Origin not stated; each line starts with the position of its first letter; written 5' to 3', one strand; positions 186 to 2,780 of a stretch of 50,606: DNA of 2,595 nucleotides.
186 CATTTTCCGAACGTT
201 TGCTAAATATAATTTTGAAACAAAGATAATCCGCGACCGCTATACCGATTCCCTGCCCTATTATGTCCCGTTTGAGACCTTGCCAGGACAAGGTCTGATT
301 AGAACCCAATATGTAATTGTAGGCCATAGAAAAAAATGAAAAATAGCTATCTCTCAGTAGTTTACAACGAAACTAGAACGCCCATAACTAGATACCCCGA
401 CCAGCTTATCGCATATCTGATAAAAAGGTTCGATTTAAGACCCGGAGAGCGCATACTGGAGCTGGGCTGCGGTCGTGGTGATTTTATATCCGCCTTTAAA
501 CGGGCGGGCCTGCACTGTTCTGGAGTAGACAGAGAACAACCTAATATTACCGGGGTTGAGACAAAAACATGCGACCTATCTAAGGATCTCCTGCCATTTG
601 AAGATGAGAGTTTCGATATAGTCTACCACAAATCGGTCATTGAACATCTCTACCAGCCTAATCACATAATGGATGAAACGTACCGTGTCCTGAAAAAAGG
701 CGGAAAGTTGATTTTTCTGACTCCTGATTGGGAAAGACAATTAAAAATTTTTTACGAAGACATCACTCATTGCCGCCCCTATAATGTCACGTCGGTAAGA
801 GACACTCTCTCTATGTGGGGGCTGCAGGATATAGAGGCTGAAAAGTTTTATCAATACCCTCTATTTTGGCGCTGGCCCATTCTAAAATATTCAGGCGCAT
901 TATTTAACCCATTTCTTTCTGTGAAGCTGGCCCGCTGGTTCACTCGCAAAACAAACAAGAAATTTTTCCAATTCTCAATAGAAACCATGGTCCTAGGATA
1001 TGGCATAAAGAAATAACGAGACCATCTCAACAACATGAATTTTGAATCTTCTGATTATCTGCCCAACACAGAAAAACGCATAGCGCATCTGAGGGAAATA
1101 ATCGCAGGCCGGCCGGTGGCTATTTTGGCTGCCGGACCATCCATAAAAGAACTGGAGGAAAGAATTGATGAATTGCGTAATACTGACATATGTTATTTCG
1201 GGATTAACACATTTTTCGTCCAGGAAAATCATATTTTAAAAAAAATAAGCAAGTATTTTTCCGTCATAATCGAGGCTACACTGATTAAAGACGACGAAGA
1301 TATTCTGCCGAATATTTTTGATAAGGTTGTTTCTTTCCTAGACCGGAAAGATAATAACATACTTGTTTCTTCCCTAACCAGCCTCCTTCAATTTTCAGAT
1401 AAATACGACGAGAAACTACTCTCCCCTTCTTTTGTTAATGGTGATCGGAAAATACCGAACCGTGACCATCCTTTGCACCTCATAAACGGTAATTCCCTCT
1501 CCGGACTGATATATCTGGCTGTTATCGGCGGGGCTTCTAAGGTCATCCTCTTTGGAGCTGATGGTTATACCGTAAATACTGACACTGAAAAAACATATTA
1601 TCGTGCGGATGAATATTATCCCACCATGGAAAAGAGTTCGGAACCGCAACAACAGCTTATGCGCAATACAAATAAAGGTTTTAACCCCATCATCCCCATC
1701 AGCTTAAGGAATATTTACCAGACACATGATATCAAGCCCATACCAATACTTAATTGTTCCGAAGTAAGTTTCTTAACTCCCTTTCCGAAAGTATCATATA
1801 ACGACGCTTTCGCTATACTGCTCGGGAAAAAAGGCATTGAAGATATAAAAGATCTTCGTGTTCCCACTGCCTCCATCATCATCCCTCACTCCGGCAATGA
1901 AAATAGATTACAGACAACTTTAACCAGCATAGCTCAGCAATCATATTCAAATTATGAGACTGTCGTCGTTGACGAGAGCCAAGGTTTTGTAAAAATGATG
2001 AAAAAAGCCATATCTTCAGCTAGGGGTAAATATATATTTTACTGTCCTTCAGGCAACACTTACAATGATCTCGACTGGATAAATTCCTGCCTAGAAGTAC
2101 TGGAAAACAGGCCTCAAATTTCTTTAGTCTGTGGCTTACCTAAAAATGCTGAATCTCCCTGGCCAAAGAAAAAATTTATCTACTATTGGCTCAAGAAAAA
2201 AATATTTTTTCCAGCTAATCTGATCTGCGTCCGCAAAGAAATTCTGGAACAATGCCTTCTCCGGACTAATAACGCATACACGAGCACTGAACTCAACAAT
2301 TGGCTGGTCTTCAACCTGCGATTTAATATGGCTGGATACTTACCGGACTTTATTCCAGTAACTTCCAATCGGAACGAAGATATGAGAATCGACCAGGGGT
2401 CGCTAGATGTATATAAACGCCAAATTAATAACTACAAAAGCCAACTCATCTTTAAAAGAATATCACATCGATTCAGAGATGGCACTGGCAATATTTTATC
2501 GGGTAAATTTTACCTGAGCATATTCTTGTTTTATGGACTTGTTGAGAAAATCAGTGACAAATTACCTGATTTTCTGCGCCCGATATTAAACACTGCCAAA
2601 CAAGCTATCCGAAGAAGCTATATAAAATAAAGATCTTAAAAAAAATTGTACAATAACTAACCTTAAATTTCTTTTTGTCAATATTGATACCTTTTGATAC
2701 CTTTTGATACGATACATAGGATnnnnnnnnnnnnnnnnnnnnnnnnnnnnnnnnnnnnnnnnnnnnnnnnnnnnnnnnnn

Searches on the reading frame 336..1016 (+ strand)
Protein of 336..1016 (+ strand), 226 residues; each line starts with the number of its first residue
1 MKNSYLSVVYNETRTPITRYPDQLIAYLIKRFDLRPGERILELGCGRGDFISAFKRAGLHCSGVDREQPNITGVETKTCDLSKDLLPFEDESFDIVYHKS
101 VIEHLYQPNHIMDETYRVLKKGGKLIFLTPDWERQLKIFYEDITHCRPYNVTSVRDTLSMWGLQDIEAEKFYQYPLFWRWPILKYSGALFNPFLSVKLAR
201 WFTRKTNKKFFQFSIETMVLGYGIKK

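Call 7: search_protein_families(library=pfam, proteins=[window:336-1016:+])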
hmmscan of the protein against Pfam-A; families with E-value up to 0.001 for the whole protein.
window:336-1016:+ (226 aa): 8 families
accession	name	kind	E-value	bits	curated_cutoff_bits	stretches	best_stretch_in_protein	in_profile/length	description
PF08241.18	Methyltransf_11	-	2.8e-17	63.6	21.2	1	41-127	1-95/95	Methyltransferase domain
PF13489.12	Methyltransf_23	-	6.8e-16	58.9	27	1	21-164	9-160/164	Methyltransferase domain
PF13847.12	Methyltransf_31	-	1.5e-12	47.8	27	1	35-144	2-123/145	Methyltransferase domain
PF07021.18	MetW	-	1.7e-11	44.6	21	1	34-121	11-104/193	Methionine biosynthesis protein MetW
PF13649.12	Methyltransf_25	-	2.8e-11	44.4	27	1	40-123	1-97/97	Methyltransferase domain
PF08242.18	Methyltransf_12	-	1.1e-09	39.4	30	1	41-125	1-98/98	Methyltransferase domain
PF05148.21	Methyltransf_8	-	6e-07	30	27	1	14-126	49-155/219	Hypothetical methyltransferase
PF01209.24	Ubie_methyltran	-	4.8e-05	23.3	20.1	0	84-128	108-152/233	ubiE/COQ5 methyltransferase family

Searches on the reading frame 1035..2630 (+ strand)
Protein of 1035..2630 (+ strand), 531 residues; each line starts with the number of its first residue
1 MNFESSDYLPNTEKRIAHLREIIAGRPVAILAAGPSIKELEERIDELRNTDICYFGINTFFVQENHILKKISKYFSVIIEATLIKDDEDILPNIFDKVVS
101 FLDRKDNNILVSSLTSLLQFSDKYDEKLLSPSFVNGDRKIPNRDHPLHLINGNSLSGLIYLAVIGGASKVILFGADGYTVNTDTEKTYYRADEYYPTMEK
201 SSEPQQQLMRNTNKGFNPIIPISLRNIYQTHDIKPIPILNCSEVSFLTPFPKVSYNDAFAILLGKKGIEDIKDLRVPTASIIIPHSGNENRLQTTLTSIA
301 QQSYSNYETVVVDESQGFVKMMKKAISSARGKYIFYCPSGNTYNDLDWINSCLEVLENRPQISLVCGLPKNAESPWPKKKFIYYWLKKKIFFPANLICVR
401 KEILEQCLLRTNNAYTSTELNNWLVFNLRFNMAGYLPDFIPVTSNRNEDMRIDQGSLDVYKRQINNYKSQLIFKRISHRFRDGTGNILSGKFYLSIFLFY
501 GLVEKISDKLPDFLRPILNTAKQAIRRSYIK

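Call 7: search_protein_families(library=pfam, proteins=[window:1035-2630:+])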
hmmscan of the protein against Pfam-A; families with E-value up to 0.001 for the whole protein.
window:1035-2630:+ (531 aa): 1 family
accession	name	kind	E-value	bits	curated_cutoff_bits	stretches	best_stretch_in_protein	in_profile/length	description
PF00535.33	Glycos_transf_2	-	8.3e-06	26.3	23.3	0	280-313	1-34/168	Glycosyl transferase family 2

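Call 51: search_protein_families(library=ncbifam, proteins=[window:1035-2630:+], max_evalue=0.00001)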
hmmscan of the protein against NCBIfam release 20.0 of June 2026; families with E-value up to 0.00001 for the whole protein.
window:1035-2630:+ (531 aa): 1 family
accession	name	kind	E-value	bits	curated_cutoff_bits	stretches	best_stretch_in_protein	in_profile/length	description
TIGR04440.1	glyco_TIGR04440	domain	3.9e-09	36.6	70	1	275-367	26-117/215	TIGR00180 family glycosyltransferase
